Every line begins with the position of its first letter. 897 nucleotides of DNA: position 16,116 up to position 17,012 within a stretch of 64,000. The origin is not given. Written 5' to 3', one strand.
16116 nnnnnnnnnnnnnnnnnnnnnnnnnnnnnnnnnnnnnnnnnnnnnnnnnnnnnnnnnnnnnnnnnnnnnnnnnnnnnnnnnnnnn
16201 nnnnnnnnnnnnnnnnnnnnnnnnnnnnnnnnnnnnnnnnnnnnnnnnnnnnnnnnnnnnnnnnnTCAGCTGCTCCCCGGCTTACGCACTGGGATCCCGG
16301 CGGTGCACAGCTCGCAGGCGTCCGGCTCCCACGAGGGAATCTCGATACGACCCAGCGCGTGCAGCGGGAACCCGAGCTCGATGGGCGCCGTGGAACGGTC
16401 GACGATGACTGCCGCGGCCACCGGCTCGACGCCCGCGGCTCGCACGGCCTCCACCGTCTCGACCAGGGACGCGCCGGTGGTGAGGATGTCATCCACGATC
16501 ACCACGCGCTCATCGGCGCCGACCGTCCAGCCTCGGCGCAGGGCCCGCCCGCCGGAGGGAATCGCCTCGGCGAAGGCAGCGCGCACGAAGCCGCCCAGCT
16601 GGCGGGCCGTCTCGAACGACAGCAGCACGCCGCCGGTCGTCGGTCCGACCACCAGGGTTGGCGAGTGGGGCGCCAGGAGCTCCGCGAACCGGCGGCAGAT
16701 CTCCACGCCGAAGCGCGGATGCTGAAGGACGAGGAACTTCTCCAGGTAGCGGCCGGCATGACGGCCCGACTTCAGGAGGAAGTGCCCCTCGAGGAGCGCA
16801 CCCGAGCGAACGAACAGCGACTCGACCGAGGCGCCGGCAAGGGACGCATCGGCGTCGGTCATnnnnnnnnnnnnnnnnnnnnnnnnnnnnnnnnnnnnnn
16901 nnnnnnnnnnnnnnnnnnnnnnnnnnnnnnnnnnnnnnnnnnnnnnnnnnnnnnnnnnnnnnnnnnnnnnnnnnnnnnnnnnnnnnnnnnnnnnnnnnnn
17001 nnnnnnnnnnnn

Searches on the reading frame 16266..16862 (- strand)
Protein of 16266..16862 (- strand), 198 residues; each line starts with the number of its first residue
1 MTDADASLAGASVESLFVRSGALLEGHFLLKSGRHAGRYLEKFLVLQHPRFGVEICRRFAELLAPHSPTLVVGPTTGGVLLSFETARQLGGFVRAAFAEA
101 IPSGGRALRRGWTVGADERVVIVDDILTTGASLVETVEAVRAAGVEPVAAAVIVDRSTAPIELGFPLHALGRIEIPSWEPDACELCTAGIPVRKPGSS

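Call 9: find_related_loci(query=window:16266-16862:-, collection=genome_contigs, flank=6000)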
Query window:16266-16862:- (198 aa) in genome_contigs; peptide patterns used: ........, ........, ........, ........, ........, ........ (x = any residue, [..] = any of these).
425 stretches matched a pattern; 69 encode a relative of the query (tblastn E <= 1e-3); 69 distinct loci.
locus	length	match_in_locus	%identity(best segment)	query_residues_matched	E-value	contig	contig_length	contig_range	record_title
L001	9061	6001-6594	92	1-198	1e-110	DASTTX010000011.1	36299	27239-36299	MAG TPA_asm: Candidatus Limnocylindria bacterium isolate SMAG_U2317 k141_383086, whole genome shotgun sequence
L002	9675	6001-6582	84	5-198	9e-105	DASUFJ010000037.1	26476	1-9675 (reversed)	MAG TPA_asm: Candidatus Limnocylindria bacterium isolate SMAG_U1376 k141_163993, whole genome shotgun sequence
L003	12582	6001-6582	85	5-198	3e-104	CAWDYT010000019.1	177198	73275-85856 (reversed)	MAG: uncultured Chloroflexia bacterium isolate MFD05747.bin.2.202 genome assembly, contig: contig_73332, whole genome sh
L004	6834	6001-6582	82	5-198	2e-104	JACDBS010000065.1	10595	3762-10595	MAG: Chloroflexota bacterium isolate MGR_bin288 SD2897-2912_k127_8427397, whole genome shotgun sequence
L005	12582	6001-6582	83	5-198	3e-103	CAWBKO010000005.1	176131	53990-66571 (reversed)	MAG: uncultured Chloroflexia bacterium isolate MFD09212.bin.2.38 genome assembly, contig: contig_5646, whole genome shot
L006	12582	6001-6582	83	5-198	8e-103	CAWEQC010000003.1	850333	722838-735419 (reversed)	MAG: uncultured Chloroflexia bacterium isolate MFD09212.bin.2.193 genome assembly, contig: contig_22490, whole genome sh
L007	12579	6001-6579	84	5-197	1e-102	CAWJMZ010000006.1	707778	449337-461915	MAG: uncultured Chloroflexia bacterium isolate MFD02840.bin.1.418 genome assembly, contig: contig_42577, whole genome sh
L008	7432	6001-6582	81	5-198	2e-102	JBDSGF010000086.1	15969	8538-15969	MAG: Candidatus Limnocylindria bacterium isolate cluster1_bin.246 k127_11933502, whole genome shotgun sequence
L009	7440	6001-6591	81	1-198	4e-102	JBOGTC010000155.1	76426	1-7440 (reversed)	MAG: Candidatus Limnocylindria bacterium isolate M3-S_metawrap_bin.244 k127_3197376, whole genome shotgun sequence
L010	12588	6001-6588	81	1-198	9e-102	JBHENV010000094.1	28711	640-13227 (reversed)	MAG: Candidatus Limnocylindria bacterium isolate S5_bin.29.orig S5_k141_2281380, whole genome shotgun sequence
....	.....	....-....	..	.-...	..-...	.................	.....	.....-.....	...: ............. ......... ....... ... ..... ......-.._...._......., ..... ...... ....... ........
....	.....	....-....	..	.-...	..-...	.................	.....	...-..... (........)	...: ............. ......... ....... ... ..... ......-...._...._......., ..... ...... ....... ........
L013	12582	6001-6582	82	5-198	4e-101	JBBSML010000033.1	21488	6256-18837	MAG: Candidatus Limnocylindria bacterium isolate LS5_sbin.3 LS5_sbin.3_K_488607_L_21488_cov_18.0000, whole genome shotgu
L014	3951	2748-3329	81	5-198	4e-102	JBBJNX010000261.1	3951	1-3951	MAG: Candidatus Limnocylindria bacterium isolate RDP_SRG_28 NODE_18827_length_3951_cov_5.684292, whole genome shotgun se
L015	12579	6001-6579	82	5-198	4e-101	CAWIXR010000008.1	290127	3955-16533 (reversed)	MAG: uncultured Chloroflexia bacterium isolate MFD05747.bin.1.166 genome assembly, contig: contig_59051, whole genome sh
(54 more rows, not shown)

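Call 18: search_protein_families(library=pfam, proteins=[window:16266-16862:-], max_evalue=0.01)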
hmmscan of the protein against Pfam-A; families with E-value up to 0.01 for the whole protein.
window:16266-16862:- (198 aa): 2 families
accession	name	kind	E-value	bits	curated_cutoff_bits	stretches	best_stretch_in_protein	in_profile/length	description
PF00156.33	Pribosyltran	-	8e-14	51.7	26.3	1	59-158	19-128/158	Phosphoribosyl transferase domain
PF15609.12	PRTase_2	-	0.0043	17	28.8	0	116-154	118-157/188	Phosphoribosyl transferase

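Call 57: find_homologous_proteins(query=window:16266-16862:-, max_evalue=1e-30)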
Query window:16266-16862:- (198 aa): 5346 proteins with E <= 1e-30 among 8000 candidates; the best 120 are listed.
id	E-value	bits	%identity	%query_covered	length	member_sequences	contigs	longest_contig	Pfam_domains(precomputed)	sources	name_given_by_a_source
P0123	5.8e-121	419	98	100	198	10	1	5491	PF00156.34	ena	-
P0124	1.1e-119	415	98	100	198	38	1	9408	PF00156.34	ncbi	-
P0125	3.0e-118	411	97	100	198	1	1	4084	PF00156.34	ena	-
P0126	1.3e-114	399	92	100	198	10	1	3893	PF00156.34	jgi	jgi:orotate phosphoribosyltransferase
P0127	1.8e-113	395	92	100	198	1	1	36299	PF00156.34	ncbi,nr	ncbi:MAG TPA: orotate phosphoribosyltransferase [Candidatus Limnocylindria bacterium]|nr:orotate pho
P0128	5.6e-113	393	93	100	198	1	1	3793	PF00156.34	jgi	jgi:orotate phosphoribosyltransferase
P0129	2.8e-112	391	91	100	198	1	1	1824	PF00156.34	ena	-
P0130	5.0e-112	390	92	100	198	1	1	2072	PF00156.34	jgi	jgi:orotate phosphoribosyltransferase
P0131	3.4e-111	388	92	100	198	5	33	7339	PF00156.34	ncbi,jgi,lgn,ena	jgi:orotate phosphoribosyltransferase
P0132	1.9e-110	385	91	98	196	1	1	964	PF00156.34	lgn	-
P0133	4.8e-110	384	91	100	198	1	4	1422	PF00156.34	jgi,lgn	jgi:orotate phosphoribosyltransferase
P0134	2.5e-109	381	90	100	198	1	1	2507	PF00156.34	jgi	jgi:orotate phosphoribosyltransferase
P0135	7.9e-108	377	88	100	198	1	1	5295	PF00156.34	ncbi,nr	ncbi:MAG TPA: orotate phosphoribosyltransferase [Candidatus Limnocylindria bacterium]|nr:orotate pho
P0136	4.9e-107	374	87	100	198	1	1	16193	PF00156.34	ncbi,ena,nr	ncbi:MAG TPA: orotate phosphoribosyltransferase [Candidatus Limnocylindria bacterium]|nr:orotate pho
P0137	5.2e-107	374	86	100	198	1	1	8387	PF00156.34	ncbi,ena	-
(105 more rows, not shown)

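Call 59: find_encoding_contigs(protein=P0131, flank=4000, max_places=6)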
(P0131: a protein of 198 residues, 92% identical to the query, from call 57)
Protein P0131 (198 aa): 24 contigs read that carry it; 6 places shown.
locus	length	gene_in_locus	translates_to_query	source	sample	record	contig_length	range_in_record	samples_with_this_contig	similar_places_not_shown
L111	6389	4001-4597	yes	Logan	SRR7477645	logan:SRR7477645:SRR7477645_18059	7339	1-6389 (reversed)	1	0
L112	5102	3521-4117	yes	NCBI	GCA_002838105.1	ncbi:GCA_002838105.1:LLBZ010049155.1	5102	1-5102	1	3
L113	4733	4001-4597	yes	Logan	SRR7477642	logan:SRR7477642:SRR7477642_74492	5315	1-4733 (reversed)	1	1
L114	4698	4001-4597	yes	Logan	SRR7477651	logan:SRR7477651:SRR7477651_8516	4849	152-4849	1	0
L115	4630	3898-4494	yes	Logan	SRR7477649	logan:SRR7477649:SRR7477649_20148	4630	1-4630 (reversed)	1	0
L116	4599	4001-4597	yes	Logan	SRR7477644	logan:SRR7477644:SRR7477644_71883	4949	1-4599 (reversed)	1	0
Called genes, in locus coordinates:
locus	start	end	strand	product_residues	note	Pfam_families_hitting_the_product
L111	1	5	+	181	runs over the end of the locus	PF00156:Pribosyltran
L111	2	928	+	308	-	PF02729:OTCace_N, PF00185:OTCace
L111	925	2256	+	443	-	PF01979:Amidohydro_1, PF12890:DHOase, PF07969:Amidohydro_3 (weak)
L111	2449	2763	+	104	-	-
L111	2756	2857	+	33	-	-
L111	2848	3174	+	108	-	-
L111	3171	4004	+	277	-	-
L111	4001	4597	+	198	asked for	PF00156:Pribosyltran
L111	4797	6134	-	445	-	PF19289:PmbA_TldD_3rd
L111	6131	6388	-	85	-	?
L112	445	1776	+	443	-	PF01979:Amidohydro_1, PF12890:DHOase, PF07969:Amidohydro_3 (weak)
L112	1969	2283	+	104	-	-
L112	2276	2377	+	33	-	-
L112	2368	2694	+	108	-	-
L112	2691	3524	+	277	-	-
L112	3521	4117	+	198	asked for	PF00156:Pribosyltran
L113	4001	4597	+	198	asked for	PF00156:Pribosyltran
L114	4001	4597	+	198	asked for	PF00156:Pribosyltran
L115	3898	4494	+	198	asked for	PF00156:Pribosyltran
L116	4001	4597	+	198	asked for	PF00156:Pribosyltran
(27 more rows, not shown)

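Call 60: find_encoding_contigs(protein=P0126, flank=4000, max_places=3)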
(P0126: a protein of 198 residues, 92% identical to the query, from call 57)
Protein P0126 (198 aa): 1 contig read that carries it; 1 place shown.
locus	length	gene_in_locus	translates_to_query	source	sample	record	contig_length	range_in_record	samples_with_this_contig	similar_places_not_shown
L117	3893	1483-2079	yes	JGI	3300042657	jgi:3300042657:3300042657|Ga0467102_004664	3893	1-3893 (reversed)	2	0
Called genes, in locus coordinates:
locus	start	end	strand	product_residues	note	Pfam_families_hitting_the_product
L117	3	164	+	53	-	?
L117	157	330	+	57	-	-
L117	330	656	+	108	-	-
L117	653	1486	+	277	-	-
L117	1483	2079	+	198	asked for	PF00156:Pribosyltran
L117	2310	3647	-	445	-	PF19289:PmbA_TldD_3rd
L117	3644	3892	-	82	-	?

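Call 61: find_encoding_contigs(protein=P0128, flank=4000, max_places=3)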
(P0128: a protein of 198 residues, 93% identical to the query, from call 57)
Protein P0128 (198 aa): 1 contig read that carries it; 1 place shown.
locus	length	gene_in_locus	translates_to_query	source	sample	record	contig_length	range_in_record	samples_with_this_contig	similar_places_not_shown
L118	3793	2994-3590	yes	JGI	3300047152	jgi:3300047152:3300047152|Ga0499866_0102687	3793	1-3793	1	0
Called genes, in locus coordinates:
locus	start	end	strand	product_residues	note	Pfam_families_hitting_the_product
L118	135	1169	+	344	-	PF12890:DHOase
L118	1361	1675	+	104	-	-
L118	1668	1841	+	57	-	-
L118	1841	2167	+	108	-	-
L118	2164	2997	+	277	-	-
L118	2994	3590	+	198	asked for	PF00156:Pribosyltran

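Call 67: search_protein_families(library=ncbifam, proteins=[window:16266-16862:-], max_evalue=0.1)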
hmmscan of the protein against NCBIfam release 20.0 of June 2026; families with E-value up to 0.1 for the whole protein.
window:16266-16862:- (198 aa): 37 families (the best 25 are shown)
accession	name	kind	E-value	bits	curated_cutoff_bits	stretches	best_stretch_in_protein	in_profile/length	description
TIGR01367.1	pyrE_Therm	equivalog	1.2e-47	162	150.25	1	13-197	2-186/187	orotate phosphoribosyltransferase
TIGR00336.1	pyrE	equivalog_domain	7.4e-14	51.9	106.8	1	19-158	5-149/173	orotate phosphoribosyltransferase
NF002620.0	PRK02277.1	subfamily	1e-10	41.6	115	1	107-173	131-197/201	orotate phosphoribosyltransferase-like protein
NF045507.1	transregGfcR_Halo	equivalog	3.6e-09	36.4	300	1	114-170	150-206/215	transcriptional regulator GfcR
NF010382.0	PRK13809.1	equivalog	2.5e-07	30.3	208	1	118-158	119-159/210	orotate phosphoribosyltransferase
NF004689.0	PRK06031.1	equivalog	9.8e-07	28.2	175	1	117-157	154-194/233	phosphoribosyltransferase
TIGR01251.1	ribP_PPkin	subfamily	1e-06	27.9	113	1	56-153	150-246/309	ribose-phosphate diphosphokinase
NF002635.0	PRK02304.1-4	subfamily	3.1e-06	26.8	146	1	114-160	112-158/188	adenine phosphoribosyltransferase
NF040646.1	HPT_Archaea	equivalog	4.1e-06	26.5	200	1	115-159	112-156/184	hypoxanthine/guanine phosphoribosyltransferase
NF005537.0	PRK07199.1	subfamily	4.1e-05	22.8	322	1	116-153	210-247/301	ribose-phosphate diphosphokinase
NF002636.0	PRK02304.1-5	equivalog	4.4e-05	23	125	1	115-155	115-155/176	adenine phosphoribosyltransferase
NF006605.0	PRK09162.1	equivalog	5.2e-05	22.7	181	1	117-158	98-139/183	hypoxanthine-guanine phosphoribosyltransferase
NF004034.0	PRK05500.1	equivalog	9e-05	21.2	656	1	115-156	391-432/478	bifunctional orotidine-5'-phosphate decarboxylase/orotate phosphoribosyltransferase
NF009211.0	PRK12560.1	equivalog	0.00015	21.6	188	1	114-155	111-152/187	adenine phosphoribosyltransferase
NF006328.0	PRK08558.1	equivalog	0.00021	20.9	184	1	112-169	171-233/238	adenine phosphoribosyltransferase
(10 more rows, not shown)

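Call 75: find_encoding_contigs(protein=P0131, flank=2500, max_places=10)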
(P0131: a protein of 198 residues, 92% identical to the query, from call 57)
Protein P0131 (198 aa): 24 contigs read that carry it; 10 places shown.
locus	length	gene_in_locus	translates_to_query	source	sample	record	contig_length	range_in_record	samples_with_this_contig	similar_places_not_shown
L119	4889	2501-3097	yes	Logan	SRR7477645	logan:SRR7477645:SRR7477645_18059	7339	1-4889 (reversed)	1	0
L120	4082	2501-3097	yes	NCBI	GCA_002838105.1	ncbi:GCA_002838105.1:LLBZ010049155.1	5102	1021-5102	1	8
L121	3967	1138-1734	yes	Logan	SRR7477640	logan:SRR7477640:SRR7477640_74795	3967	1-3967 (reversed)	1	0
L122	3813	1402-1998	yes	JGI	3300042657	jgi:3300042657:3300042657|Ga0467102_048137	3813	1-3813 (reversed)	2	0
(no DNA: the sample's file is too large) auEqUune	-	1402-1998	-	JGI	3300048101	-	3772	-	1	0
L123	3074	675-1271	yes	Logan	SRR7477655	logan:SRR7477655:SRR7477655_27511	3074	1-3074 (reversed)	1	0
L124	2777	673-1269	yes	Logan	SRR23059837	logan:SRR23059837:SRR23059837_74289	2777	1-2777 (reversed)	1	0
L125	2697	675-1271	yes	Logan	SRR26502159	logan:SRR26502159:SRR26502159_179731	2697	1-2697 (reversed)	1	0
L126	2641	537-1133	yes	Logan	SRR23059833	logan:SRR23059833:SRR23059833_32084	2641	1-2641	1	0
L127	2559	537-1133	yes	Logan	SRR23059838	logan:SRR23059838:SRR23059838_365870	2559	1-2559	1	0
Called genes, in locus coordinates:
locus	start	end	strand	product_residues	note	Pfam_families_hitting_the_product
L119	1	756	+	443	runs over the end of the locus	PF01979:Amidohydro_1, PF12890:DHOase, PF07969:Amidohydro_3 (weak)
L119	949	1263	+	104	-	-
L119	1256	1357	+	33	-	-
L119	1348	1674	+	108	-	-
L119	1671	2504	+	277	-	-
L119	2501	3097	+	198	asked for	PF00156:Pribosyltran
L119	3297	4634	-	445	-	PF19289:PmbA_TldD_3rd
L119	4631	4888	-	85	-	?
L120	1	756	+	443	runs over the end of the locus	PF01979:Amidohydro_1, PF12890:DHOase, PF07969:Amidohydro_3 (weak)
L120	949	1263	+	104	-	-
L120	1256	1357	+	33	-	-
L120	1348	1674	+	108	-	-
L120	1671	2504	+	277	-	-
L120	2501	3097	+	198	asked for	PF00156:Pribosyltran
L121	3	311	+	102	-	?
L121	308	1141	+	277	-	-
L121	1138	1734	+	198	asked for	PF00156:Pribosyltran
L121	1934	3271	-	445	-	PF19289:PmbA_TldD_3rd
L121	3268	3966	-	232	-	?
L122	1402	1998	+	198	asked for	PF00156:Pribosyltran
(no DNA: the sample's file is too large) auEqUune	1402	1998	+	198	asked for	PF00156:Pribosyltran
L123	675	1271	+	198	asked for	PF00156:Pribosyltran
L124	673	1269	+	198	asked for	PF00156:Pribosyltran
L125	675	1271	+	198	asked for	PF00156:Pribosyltran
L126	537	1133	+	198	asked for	PF00156:Pribosyltran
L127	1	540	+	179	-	?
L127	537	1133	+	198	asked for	PF00156:Pribosyltran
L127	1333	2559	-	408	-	?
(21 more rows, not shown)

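Call 76: find_encoding_contigs(protein=P0123, flank=2500, max_places=10)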
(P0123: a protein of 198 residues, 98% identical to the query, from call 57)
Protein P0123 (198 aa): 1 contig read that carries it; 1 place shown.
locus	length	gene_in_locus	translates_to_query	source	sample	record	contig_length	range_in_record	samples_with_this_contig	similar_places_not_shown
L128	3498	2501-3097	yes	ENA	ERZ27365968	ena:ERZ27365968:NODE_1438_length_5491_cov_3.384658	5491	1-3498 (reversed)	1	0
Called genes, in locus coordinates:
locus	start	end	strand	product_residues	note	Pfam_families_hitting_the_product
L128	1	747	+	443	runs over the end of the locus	PF07969:Amidohydro_3 (faint), PF01979:Amidohydro_1, PF12890:DHOase, PF01979:Amidohydro_1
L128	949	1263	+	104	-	-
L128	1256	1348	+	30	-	-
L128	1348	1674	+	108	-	-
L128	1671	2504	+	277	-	-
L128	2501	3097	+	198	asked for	PF00156:Pribosyltran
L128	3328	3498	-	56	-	?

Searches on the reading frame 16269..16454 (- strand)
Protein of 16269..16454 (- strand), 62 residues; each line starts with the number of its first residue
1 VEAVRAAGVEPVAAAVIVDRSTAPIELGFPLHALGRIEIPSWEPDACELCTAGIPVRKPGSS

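Call 56: find_related_loci(query=window:16269-16454:-, collection=viral_contigs, flank=8000)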
Query seq(62 aa) (62 aa) in viral_contigs; peptide patterns used: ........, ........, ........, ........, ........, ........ (x = any residue, [..] = any of these).
144 stretches matched a pattern, but none encodes a relative of the query by tblastn (E <= 1e-3).
